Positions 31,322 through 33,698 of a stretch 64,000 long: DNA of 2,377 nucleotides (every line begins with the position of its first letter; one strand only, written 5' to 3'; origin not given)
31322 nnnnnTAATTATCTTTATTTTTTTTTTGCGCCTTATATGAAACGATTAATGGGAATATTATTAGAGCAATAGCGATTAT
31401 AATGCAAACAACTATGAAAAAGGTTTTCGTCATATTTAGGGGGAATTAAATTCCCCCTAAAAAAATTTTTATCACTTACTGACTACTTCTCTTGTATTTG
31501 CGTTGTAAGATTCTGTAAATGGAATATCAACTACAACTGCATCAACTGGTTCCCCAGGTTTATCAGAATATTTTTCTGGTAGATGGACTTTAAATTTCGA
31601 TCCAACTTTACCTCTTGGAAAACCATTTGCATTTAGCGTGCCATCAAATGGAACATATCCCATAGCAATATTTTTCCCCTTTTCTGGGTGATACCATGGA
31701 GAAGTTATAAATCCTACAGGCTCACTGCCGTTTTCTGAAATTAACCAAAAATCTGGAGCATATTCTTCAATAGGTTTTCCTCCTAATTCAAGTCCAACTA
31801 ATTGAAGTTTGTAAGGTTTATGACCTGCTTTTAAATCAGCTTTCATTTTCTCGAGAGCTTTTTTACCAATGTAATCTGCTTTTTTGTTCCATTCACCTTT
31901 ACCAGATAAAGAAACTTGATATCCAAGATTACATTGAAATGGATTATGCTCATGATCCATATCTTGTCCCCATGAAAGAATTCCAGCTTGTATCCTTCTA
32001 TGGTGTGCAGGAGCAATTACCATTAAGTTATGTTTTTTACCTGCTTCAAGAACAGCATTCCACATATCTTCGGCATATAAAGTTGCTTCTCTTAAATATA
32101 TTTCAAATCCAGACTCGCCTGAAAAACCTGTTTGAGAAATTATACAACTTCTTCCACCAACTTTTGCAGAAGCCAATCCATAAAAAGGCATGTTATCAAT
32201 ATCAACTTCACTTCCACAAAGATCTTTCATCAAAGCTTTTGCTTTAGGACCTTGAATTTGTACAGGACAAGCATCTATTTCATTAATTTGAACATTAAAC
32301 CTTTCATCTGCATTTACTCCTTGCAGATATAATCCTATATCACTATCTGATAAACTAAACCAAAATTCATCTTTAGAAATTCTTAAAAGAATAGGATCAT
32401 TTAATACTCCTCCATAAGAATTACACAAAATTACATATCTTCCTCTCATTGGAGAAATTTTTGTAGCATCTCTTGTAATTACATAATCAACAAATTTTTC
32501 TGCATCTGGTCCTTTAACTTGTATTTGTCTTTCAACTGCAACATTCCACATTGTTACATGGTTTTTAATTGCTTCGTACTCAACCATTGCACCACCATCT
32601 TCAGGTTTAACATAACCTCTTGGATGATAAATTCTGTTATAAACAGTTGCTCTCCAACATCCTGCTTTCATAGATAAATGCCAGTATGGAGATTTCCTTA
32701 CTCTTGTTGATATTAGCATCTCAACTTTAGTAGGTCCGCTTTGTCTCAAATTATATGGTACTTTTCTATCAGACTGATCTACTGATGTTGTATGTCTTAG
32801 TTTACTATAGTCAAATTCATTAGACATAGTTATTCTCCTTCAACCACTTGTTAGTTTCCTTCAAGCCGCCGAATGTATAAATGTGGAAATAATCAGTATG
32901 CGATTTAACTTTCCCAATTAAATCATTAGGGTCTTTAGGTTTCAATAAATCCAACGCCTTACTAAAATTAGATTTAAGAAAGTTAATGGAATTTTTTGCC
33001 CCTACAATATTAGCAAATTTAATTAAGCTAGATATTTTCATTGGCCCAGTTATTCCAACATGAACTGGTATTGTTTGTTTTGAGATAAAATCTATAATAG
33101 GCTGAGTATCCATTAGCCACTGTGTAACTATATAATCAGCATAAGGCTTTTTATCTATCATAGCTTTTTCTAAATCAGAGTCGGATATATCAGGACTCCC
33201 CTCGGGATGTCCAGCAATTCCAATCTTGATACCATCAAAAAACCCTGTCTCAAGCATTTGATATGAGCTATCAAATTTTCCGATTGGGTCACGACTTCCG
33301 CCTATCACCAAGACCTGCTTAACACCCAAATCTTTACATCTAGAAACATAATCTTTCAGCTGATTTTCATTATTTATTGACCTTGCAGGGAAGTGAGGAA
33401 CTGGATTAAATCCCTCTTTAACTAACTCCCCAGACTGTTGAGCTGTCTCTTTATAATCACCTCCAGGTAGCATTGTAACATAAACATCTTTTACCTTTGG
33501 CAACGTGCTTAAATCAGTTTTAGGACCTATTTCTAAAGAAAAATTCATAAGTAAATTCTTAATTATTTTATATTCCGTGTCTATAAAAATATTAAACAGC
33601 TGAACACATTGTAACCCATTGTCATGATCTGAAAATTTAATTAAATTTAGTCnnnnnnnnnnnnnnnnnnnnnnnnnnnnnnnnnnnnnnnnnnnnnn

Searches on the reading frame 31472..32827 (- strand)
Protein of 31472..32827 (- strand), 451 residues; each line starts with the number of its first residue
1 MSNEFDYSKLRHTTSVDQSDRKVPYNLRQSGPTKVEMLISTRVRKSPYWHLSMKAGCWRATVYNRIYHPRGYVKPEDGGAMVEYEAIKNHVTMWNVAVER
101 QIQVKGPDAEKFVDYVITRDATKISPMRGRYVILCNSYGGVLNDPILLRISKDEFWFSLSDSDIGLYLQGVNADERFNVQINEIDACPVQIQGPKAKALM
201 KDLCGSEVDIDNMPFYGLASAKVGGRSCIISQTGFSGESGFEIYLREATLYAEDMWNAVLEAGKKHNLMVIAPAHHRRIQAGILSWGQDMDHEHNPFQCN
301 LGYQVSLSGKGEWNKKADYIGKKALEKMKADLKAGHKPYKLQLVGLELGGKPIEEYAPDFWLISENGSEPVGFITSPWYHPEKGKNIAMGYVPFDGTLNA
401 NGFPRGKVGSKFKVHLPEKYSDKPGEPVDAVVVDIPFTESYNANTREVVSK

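Call 3: search_protein_families(library=pfam, proteins=[window:31472-32827:-])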
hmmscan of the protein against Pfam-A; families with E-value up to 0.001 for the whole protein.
window:31472-32827:- (451 aa): 2 families
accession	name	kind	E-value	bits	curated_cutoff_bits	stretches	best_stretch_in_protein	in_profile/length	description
PF01571.26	GCV_T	-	3.2e-41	141.7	25.6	1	79-302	28-253/255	Aminomethyltransferase folate-binding domain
PF08669.17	GCV_T_C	-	2.4e-06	27.8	25.9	1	342-418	2-66/80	Glycine cleavage T-protein C-terminal barrel domain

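Call 4: search_protein_families(library=ncbifam, proteins=[window:31472-32827:-])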
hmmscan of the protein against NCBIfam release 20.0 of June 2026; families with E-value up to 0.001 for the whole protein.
window:31472-32827:- (451 aa): 8 families
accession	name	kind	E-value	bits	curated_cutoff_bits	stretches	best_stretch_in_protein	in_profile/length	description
NF009133.0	PRK12486.1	equivalog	5.2e-71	239.5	410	1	37-392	6-339/369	dimethylsulfoniopropionate demethylase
NF001567.0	PRK00389.1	subfamily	1.2e-46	159.3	300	1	79-400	33-328/359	glycine cleavage system aminomethyltransferase GcvT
NF053776.1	TmaoDeMthMsil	equivalog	8.8e-46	156.8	1100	1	62-392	403-721/763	trimethylamine N-oxide demethylase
TIGR00528.1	gcvT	equivalog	3.6e-40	138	235.85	1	79-394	31-332/362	glycine cleavage system aminomethyltransferase GcvT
NF010093.0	PRK13579.1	equivalog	1.2e-35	123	459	1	78-395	39-337/371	glycine cleavage system aminomethyltransferase GcvT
TIGR01372.1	soxA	subfamily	1.4e-31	109.2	1164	1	49-392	615-957/996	sarcosine oxidase subunit alpha family protein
NF047633.1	SyrngDmethDesA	equivalog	2.5e-11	42.8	800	1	101-271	58-235/453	syringate O-demethylase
NF047885.1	VanMgalDeMLigM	equivalog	2.4e-09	36.7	580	1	100-271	56-236/461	vanillate/3-O-methylgallate O-demethylase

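Call 22: find_related_loci(query=window:31472-32824:-, collection=metagenome_contigs, flank=10000)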
Query window:31472-32824:- (450 aa) in metagenome_contigs; peptide patterns used: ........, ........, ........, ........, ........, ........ (x = any residue, [..] = any of these).
600 stretches matched a pattern (row limit reached: there are more); 586 encode a relative of the query (tblastn E <= 1e-3); the best 80 are kept; 80 distinct loci.
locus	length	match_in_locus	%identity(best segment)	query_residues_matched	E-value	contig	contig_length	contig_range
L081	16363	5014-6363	99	1-450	0e+0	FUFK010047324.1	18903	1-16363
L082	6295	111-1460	98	1-450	0e+0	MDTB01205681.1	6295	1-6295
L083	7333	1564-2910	92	1-448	0e+0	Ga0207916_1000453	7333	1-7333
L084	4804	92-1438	92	1-448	0e+0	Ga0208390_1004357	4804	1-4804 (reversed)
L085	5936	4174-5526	91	1-450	0e+0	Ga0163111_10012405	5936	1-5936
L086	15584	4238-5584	91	1-448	0e+0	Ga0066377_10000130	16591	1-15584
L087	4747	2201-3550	89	1-449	0e+0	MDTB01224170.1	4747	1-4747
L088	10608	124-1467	89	1-448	0e+0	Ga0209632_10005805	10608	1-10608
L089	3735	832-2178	90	1-448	0e+0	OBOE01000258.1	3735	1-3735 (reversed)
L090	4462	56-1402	89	1-448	0e+0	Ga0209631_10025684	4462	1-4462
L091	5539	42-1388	89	1-448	0e+0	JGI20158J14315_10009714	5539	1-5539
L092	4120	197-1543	88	1-448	0e+0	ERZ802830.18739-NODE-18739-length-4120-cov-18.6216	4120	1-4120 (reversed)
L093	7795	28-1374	88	1-448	0e+0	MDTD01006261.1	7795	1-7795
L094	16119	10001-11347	88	1-448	0e+0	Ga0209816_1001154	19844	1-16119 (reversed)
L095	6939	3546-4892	89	1-448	0e+0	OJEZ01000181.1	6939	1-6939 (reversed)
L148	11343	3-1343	87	3-448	0e+0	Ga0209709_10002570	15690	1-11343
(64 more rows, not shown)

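Call 63: search_protein_families(library=ncbifam, proteins=[L148:6458-7675:-, L148:7672-8913:-, L148:8917-9651:-, L148:5994-6458:-], max_evalue=0.00001)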
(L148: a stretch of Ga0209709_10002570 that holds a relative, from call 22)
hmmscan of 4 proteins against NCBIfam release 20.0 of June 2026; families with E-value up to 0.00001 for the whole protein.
L148:6458-7675:- (405 aa): 47 families (the best 25 are shown)
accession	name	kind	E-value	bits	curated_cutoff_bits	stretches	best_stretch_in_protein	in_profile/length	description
TIGR01979.1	sufS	subfamily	4.9e-165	549.3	475.1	1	5-403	2-402/403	SufS family cysteine desulfurase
NF041166.1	f2_encap_cargo1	exception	2.8e-158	528.8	800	1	3-397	227-621/623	family 2A encapsulin nanocompartment cargo protein cysteine desulfurase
NF006791.0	PRK09295.1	equivalog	3.2e-127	425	661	1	2-402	4-404/406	cysteine desulfurase SufS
NF008126.0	PRK10874.1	equivalog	1.6e-112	376.5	607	1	5-400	8-396/401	cysteine desulfurase CsdA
TIGR03392.1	FeS_syn_CsdA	equivalog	9.5e-110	367.5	493.6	1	5-401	5-394/398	cysteine desulfurase CsdA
TIGR01977.1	am_tr_V_EF2568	hypoth_equivalog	8.4e-85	285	377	1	23-396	1-373/376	cysteine desulfurase family protein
TIGR01976.1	am_tr_V_VC1184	hypoth_equivalog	8e-70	236.1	352.35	1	3-394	3-399/401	cysteine desulfurase-like protein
NF040779.1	Sec_lyase_SclA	exception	6.4e-58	196.4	525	1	23-396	1-373/378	selenocysteine lyase SclA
TIGR03402.1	FeS_nifS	equivalog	2e-49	168.4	530.75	1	23-393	1-363/379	cysteine desulfurase NifS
TIGR03235.1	DNA_S_dndA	equivalog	5.9e-47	160.7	480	1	24-363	1-325/353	cysteine desulfurase DndA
NF010611.0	PRK14012.1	equivalog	7.7e-43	146.9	548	1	23-362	7-330/406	IscS subfamily cysteine desulfurase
TIGR02006.1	IscS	equivalog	2.9e-42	145.1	643.2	1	23-363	5-327/402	IscS subfamily cysteine desulfurase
TIGR03403.1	nifS_epsilon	equivalog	1.5e-38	132.6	587.7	1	23-363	1-325/382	NifS family cysteine desulfurase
NF002806.0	PRK02948.1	subfamily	6.2e-32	111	304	1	22-240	1-218/381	IscS subfamily cysteine desulfurase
NF051467.1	peri_mod_PvdN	equivalog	5.7e-24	84.5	650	1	30-358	61-392/425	pyoverdine-tailoring periplasmic protein PvdN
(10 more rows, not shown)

L148:7672-8913:- (413 aa): 5 families
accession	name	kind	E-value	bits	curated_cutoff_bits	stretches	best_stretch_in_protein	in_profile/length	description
TIGR01981.1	sufD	equivalog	1.6e-66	224.4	222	1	132-403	4-273/275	Fe-S cluster assembly protein SufD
NF008194.0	PRK10948.1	equivalog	3.7e-56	190.7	489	1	22-409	26-414/423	Fe-S cluster assembly protein SufD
TIGR01980.1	sufB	equivalog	2.9e-24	85.6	346.4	1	229-396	269-436/448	Fe-S cluster assembly protein SufB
NF008773.0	PRK11814.1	equivalog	8e-18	64.3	717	1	243-396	310-463/484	Fe-S cluster assembly protein SufB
NF052511.1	SUF_like_SmsB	exception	8.2e-17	61.3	650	1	265-410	296-438/445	SUF-like minimal system protein SmsB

L148:8917-9651:- (244 aa): 163 families (the best 25 are shown)
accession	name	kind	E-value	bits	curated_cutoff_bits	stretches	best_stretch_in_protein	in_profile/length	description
TIGR01978.1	sufC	equivalog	7.2e-105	349.8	212.8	1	2-242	1-242/243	Fe-S cluster assembly ATPase SufC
NF007134.0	PRK09580.1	equivalog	1.1e-102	342.7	400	1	1-242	1-243/248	Fe-S cluster assembly ATPase SufC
TIGR03864.1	PQQ_ABC_ATP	hypoth_equivalog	1.4e-21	77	302.25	1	2-229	2-216/236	ABC transporter, ATP-binding subunit, PQQ-dependent alcohol dehydrogenase system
TIGR03411.1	urea_trans_UrtD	equivalog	2.1e-21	76.7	304.1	1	1-228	2-225/242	urea ABC transporter ATP-binding protein UrtD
TIGR04406.1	LPS_export_lptB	equivalog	5.3e-21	75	240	1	2-230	2-220/239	LPS export ABC transporter ATP-binding protein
TIGR04521.1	ECF_ATPase_2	equivalog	3.5e-20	72.2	330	1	13-231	17-231/279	energy-coupling factor transporter ATPase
NF000355.4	ribo_prot_ABC_F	equivalog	5.3e-20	71.7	380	1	2-210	3-180/499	ribosomal protection-like ABC-F family protein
TIGR04520.1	ECF_ATPase_1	equivalog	6.5e-20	71.7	315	1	4-230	3-221/269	energy-coupling factor transporter ATPase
NF043075.1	MMSYN1_0197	equivalog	4.4e-19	68.6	550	1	1-229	2-217/341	spermidine/putrescine ABC transporter ATP-binding protein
TIGR02769.1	nickel_nikE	equivalog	4.9e-19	68.8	332.55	1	6-226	16-232/265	nickel import ATP-binding protein NikE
TIGR03375.1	type_I_sec_LssB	subfamily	2.1e-18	66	693.1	1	12-234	478-690/696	type I secretion system permease/ATPase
NF010068.0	PRK13548.1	equivalog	1e-17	64.1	261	1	1-234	5-232/261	heme ABC transporter ATP-binding protein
NF007739.0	PRK10419.1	subfamily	1.3e-17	64.3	354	1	5-226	16-233/268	nickel ABC transporter ATP-binding protein NikE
TIGR03410.1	urea_trans_UrtE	equivalog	1.5e-17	63.8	285.8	1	2-229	1-216/230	urea ABC transporter ATP-binding subunit UrtE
TIGR00972.1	3a0107s01c2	equivalog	1.6e-17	63.7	343.2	1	2-229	2-227/248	phosphate ABC transporter ATP-binding protein PstB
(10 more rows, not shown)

L148:5994-6458:- (154 aa): 4 families
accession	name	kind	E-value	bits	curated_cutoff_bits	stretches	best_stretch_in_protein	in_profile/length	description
TIGR01994.1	SUF_scaf_2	equivalog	3.6e-45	153.3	92.5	1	4-143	2-136/137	Fe-S cluster assembly sulfur transfer protein SufU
TIGR03419.1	NifU_clost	equivalog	2.2e-19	70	187.9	1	7-92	1-85/121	Fe-S cluster assembly scaffold protein NifU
TIGR01999.1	iscU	equivalog_domain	9.5e-14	51.6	192.4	1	7-94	1-91/124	Fe-S cluster assembly scaffold IscU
TIGR02000.1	NifU_proper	equivalog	3.9e-09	36.3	273.3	1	7-91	4-89/290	Fe-S cluster assembly protein NifU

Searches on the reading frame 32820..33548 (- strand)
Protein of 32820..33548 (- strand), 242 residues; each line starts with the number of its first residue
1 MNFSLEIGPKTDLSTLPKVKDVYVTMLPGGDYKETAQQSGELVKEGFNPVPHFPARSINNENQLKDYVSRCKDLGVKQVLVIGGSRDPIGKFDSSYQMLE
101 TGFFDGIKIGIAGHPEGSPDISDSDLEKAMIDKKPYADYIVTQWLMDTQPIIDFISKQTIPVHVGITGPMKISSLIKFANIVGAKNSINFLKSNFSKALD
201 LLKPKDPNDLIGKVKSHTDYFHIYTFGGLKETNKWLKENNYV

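Call 3: search_protein_families(library=pfam, proteins=[window:32820-33548:-])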
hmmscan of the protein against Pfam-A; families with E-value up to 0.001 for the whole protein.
window:32820-33548:- (242 aa): 1 family
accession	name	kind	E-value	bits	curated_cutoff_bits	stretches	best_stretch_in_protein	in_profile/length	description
PF02219.23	MTHFR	-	1e-05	25.5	24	1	22-167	44-208/287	Methylenetetrahydrofolate reductase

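Call 4: search_protein_families(library=ncbifam, proteins=[window:32820-33548:-])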
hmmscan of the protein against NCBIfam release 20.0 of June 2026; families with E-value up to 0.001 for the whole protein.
window:32820-33548:- (242 aa): 2 families
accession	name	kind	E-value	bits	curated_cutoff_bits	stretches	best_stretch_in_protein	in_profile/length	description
TIGR00677.1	fadh2_euk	equivalog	1e-07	31.6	310.05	1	62-183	74-210/281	methylenetetrahydrofolate reductase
TIGR00676.1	fadh2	equivalog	1.5e-05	24.5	293.7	1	23-180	33-208/275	methylenetetrahydrofolate reductase [NAD(P)H]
